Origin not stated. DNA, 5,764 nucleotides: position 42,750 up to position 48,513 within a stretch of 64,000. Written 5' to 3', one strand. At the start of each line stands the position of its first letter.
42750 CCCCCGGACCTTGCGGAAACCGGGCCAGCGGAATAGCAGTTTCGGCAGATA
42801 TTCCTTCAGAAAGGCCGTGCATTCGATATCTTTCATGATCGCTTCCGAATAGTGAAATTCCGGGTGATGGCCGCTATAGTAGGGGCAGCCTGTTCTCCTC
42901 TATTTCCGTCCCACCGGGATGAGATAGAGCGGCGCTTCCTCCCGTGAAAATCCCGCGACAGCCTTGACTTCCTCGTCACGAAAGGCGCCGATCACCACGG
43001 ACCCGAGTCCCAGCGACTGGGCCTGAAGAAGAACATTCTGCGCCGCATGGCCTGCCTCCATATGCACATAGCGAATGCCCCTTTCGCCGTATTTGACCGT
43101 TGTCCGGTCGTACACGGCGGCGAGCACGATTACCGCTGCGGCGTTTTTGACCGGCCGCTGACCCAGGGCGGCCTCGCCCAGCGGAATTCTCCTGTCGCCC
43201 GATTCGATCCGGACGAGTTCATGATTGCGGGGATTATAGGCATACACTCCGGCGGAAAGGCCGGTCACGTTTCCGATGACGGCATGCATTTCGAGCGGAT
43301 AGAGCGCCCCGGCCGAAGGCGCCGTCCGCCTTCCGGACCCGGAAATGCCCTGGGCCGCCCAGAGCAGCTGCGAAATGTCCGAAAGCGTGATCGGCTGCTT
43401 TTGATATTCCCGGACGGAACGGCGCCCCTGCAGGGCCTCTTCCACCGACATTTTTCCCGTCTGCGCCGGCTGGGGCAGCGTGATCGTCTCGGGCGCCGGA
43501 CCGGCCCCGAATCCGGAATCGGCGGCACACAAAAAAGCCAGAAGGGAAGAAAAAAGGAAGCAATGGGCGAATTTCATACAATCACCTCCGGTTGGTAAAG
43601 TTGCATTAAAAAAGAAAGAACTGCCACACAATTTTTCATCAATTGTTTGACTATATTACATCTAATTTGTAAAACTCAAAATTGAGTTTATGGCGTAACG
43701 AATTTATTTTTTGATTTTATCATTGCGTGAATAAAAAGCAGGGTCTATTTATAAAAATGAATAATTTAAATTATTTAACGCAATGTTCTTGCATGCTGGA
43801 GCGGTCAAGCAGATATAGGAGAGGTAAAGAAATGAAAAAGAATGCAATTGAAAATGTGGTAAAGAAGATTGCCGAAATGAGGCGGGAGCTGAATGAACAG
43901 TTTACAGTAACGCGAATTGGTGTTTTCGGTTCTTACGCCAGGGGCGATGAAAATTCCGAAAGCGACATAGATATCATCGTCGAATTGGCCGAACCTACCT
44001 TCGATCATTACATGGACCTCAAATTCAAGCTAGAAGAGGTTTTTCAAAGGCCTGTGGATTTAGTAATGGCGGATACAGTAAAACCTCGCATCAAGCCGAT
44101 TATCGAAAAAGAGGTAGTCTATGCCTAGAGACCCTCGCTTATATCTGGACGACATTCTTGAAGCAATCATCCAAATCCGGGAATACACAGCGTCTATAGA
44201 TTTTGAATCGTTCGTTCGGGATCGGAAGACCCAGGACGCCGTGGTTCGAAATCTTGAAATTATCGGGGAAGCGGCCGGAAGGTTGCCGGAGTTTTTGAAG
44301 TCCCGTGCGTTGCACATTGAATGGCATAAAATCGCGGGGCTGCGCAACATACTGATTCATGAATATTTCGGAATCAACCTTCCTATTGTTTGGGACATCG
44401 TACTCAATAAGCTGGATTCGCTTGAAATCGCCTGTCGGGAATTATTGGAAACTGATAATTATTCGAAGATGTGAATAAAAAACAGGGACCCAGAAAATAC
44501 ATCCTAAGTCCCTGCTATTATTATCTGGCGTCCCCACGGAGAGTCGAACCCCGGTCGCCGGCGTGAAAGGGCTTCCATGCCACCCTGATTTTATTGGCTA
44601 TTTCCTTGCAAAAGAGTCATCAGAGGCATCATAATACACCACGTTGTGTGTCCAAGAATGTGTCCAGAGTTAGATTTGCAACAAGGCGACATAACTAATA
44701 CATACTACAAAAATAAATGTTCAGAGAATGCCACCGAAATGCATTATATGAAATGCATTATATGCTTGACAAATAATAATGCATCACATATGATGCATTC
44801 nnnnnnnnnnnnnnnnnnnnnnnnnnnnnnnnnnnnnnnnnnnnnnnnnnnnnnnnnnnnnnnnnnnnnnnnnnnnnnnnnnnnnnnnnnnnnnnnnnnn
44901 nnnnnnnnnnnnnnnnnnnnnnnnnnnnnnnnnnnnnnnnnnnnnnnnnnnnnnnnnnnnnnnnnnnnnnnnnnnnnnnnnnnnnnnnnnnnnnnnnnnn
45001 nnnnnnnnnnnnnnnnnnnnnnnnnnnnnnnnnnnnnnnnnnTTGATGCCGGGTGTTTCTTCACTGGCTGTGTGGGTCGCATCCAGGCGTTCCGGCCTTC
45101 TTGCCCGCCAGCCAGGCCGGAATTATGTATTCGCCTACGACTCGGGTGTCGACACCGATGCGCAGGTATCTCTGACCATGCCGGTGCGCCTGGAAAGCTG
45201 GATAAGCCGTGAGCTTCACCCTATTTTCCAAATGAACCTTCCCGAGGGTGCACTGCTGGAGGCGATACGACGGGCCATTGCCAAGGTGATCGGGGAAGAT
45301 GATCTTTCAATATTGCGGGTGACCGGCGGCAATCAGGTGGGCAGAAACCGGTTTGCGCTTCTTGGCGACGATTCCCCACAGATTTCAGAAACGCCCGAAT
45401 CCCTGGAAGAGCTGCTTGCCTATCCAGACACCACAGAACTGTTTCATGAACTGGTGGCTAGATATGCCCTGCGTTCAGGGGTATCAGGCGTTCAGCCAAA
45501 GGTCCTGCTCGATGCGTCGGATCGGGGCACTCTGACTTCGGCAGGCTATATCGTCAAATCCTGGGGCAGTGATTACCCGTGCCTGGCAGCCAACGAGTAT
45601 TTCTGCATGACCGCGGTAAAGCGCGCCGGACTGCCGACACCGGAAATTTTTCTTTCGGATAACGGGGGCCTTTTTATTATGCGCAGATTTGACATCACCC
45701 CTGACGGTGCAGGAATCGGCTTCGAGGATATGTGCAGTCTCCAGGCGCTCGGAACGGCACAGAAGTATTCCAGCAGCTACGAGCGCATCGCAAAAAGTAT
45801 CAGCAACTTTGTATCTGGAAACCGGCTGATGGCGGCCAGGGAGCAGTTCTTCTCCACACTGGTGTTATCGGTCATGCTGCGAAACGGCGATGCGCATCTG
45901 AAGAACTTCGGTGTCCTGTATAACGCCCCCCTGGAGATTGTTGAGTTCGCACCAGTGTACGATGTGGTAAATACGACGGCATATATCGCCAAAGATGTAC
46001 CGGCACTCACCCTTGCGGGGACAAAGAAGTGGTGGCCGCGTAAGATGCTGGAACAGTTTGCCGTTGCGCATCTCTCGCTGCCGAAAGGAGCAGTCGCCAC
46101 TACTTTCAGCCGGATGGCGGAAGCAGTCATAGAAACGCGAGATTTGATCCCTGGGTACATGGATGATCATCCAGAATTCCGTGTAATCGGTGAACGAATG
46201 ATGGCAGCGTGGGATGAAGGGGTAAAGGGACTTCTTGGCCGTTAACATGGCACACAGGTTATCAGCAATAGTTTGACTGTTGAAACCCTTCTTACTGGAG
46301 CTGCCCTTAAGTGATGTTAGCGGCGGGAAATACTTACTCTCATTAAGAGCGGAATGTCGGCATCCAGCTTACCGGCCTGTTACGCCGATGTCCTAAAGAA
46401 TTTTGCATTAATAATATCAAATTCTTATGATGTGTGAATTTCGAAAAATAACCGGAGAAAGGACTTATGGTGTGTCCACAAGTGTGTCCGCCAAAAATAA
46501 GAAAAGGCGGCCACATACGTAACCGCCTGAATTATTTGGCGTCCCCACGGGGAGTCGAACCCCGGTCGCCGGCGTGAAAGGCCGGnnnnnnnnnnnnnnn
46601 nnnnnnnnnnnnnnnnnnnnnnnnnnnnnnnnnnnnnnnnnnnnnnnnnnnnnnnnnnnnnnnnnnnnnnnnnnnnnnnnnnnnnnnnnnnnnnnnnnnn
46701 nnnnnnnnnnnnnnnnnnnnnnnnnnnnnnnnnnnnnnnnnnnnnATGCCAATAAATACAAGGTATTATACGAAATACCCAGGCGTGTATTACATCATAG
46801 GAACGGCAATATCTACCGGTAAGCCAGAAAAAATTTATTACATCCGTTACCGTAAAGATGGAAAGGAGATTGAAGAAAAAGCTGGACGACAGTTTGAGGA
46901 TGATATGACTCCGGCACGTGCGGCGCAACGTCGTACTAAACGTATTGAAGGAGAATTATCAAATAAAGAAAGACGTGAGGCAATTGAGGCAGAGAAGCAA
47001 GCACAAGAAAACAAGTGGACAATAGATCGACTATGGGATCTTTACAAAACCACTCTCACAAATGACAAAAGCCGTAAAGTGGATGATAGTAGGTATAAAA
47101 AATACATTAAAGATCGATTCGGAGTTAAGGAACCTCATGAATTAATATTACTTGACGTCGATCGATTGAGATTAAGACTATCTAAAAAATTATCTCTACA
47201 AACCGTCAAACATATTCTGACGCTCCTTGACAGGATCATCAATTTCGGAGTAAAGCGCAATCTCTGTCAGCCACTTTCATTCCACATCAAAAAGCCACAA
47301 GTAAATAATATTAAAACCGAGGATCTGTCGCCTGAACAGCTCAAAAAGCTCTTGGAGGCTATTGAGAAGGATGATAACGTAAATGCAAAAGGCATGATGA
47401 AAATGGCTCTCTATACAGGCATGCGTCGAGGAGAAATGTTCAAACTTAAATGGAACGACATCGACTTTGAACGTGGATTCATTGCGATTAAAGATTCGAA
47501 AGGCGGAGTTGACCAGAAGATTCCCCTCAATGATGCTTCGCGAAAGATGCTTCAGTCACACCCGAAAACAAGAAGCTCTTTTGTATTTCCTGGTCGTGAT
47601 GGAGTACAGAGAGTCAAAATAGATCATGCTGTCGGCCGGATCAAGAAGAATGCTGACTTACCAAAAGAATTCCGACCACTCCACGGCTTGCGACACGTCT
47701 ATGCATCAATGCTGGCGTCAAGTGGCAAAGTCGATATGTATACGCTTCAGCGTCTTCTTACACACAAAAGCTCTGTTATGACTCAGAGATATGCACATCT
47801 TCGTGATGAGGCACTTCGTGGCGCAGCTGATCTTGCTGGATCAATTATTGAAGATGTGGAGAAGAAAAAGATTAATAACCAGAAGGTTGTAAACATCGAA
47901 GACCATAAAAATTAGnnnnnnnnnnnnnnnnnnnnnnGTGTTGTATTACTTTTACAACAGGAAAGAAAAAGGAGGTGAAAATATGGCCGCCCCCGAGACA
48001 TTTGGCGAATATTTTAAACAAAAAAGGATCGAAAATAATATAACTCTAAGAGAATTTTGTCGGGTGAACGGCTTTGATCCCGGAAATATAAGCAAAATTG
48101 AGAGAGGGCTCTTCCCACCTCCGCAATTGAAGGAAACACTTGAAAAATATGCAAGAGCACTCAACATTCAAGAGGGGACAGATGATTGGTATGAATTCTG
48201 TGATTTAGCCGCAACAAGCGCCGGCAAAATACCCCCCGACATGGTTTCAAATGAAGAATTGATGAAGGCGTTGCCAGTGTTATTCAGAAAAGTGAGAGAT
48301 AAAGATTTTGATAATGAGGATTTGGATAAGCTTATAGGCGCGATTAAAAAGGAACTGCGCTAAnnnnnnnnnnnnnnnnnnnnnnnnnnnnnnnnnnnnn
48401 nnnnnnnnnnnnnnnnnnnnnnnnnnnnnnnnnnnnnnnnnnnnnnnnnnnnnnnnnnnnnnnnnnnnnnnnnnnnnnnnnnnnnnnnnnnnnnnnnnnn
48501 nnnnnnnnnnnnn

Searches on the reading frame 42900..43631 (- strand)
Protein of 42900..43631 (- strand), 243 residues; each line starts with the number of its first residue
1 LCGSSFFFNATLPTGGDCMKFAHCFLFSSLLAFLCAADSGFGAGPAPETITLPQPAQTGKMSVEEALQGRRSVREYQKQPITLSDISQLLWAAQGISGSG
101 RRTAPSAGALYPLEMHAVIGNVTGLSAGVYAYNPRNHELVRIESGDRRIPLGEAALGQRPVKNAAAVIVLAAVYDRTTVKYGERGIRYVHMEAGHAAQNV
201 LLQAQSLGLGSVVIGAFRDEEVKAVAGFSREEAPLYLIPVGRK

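Call 22: search_protein_families(library=pfam, proteins=[window:42900-43631:-], max_evalue=0.001)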
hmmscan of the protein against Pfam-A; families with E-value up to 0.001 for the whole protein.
window:42900-43631:- (243 aa): 2 families
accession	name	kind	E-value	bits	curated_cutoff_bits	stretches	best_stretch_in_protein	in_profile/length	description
PF00881.29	Nitroreductase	-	6e-33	114.8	23.5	1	68-242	2-167/167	Nitroreductase family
PF14512.11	TM1586_NiRdase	-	0.00011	22.4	27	0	188-241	79-131/215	Putative TM nitroreductase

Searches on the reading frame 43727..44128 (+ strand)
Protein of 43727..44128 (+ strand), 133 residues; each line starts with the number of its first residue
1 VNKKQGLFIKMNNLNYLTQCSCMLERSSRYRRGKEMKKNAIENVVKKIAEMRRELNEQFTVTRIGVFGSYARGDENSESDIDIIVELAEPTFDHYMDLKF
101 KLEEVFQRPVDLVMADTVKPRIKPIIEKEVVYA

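Call 22: search_protein_families(library=pfam, proteins=[window:43727-44128:+], max_evalue=0.001)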
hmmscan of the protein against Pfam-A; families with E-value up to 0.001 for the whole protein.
window:43727-44128:+ (133 aa): 4 families
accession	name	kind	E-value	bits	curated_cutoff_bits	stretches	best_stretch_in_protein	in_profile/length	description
PF01909.29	NTP_transf_2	-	2.5e-17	63.5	21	1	49-132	2-92/93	Nucleotidyltransferase domain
PF18765.7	Polbeta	-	2e-13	50.8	26.9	1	54-126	6-80/93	Polymerase beta, Nucleotidyltransferase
PF22600.2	MTPAP-like_central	-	0.00018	22.1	27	1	37-107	15-85/139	Poly(A) RNA polymerase, mitochondrial-like, central palm domain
PF14792.12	DNA_pol_B_palm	-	0.00062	20.4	25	0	42-93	8-55/113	DNA polymerase beta palm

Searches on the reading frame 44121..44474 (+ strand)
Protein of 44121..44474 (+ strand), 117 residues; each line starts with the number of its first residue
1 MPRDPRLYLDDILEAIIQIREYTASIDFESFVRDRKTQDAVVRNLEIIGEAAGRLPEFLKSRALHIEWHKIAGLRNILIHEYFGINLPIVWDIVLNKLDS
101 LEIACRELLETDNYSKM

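Call 22: search_protein_families(library=pfam, proteins=[window:44121-44474:+], max_evalue=0.001)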
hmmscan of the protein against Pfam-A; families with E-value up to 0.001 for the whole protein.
window:44121-44474:+ (117 aa): 1 family
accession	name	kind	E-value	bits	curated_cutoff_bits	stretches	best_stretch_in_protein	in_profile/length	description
PF01934.22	HepT-like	-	1e-29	103.1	23.5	1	12-107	1-119/120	Ribonuclease HepT-like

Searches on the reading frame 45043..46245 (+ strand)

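Call 22: search_protein_families(library=pfam, proteins=[window:45043-46245:+], max_evalue=0.001)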
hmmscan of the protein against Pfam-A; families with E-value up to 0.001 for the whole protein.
window:45043-46245:+ (400 aa): 2 families
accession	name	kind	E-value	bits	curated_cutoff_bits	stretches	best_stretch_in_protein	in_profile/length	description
PF07804.18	HipA_C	-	1.9e-43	149.1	30.5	1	147-363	3-210/213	HipA-like C-terminal domain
PF13657.11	Couple_hipA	-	1.1e-16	61.6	22.5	1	8-101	1-95/99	HipA N-terminal domain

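Call 64: search_protein_families(library=padloc, proteins=[window:45043-46245:+], max_evalue=0.001)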
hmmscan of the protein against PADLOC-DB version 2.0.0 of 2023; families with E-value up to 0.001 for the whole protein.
window:45043-46245:+ (400 aa): 1 family
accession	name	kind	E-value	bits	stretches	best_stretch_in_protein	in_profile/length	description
PDLC04340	PDC-M03A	-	5.9e-06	24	1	261-308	122-167/280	-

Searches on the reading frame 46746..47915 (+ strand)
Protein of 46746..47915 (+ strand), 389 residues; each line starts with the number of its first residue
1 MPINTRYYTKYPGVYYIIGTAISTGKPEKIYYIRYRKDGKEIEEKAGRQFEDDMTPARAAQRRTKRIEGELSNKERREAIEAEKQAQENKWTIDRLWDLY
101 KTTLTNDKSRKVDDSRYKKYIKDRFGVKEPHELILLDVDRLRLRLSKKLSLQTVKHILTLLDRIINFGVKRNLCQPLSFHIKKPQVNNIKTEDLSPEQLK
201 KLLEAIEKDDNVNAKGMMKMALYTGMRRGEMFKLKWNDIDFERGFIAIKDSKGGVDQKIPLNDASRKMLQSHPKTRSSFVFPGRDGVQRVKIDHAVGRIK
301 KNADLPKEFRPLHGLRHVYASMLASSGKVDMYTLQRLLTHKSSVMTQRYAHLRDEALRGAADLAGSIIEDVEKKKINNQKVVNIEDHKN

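Call 21: search_protein_families(library=pfam, proteins=[window:46746-47915:+], max_evalue=0.001)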
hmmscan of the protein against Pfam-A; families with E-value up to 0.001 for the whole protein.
window:46746-47915:+ (389 aa): 1 family
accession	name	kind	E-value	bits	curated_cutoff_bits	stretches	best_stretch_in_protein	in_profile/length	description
PF00589.27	Phage_integrase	-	5.2e-32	111.4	27.1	1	194-354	3-170/172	Phage integrase family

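Call 65: search_protein_families(library=phrogs, proteins=[window:46746-47915:+], max_evalue=0.001)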
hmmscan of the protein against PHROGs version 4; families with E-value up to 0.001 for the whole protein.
window:46746-47915:+ (389 aa): 8 families
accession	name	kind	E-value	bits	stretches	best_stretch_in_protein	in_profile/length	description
phrog_1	-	integration and excision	2.5e-53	183.3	1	26-379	119-461/611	integrase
phrog_216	-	integration and excision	8e-37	127.9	1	180-375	41-247/301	integrase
phrog_7685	-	integration and excision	3.3e-07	31.1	1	233-367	107-238/240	integrase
phrog_7269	-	integration and excision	3.2e-06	28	1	303-360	22-77/89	integrase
phrog_7244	-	integration and excision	4.4e-06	27.1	1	182-261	168-243/263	integrase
phrog_35951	-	unknown function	4.4e-05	24.9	1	308-383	20-93/97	-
phrog_37709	-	unknown function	0.00023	22.1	1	181-246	48-109/116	-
phrog_22184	-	unknown function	0.0006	20.4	0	193-253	183-248/254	-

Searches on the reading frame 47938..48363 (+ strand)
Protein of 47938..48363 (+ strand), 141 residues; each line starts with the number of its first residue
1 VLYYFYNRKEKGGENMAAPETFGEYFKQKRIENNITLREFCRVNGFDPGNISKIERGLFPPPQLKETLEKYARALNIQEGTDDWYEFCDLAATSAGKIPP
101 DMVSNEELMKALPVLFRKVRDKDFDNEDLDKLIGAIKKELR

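Call 21: search_protein_families(library=pfam, proteins=[window:47938-48363:+], max_evalue=0.001)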
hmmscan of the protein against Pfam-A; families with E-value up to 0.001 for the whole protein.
window:47938-48363:+ (141 aa): 3 families
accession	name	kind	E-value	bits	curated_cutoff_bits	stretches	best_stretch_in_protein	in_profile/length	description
PF12844.13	HTH_19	-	7.3e-06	26.2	30.2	1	23-79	1-55/64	Helix-turn-helix domain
PF01381.28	HTH_3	-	2.4e-05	24.7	23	1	27-78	2-51/55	Helix-turn-helix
PF13443.12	HTH_26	-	0.00031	21.4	22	1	30-80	6-55/63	Cro/C1-type HTH DNA-binding domain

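Call 65: search_protein_families(library=phrogs, proteins=[window:47938-48363:+], max_evalue=0.001)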
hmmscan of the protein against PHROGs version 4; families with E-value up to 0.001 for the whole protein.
window:47938-48363:+ (141 aa): 5 families
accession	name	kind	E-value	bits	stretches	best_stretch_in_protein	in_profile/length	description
phrog_4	-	transcription regulation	6e-08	33.1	1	15-78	126-187/400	transcriptional repressor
phrog_8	-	transcription regulation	2.3e-06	28.3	1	14-77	69-130/346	transcriptional regulator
phrog_3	-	transcription regulation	3.4e-06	28.1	1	16-82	83-140/430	transcriptional repressor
phrog_32768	-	unknown function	1.6e-05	24.8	1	21-77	9-64/446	-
phrog_2967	-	transcription regulation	0.00034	21.2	1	17-79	6-66/225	transcriptional regulator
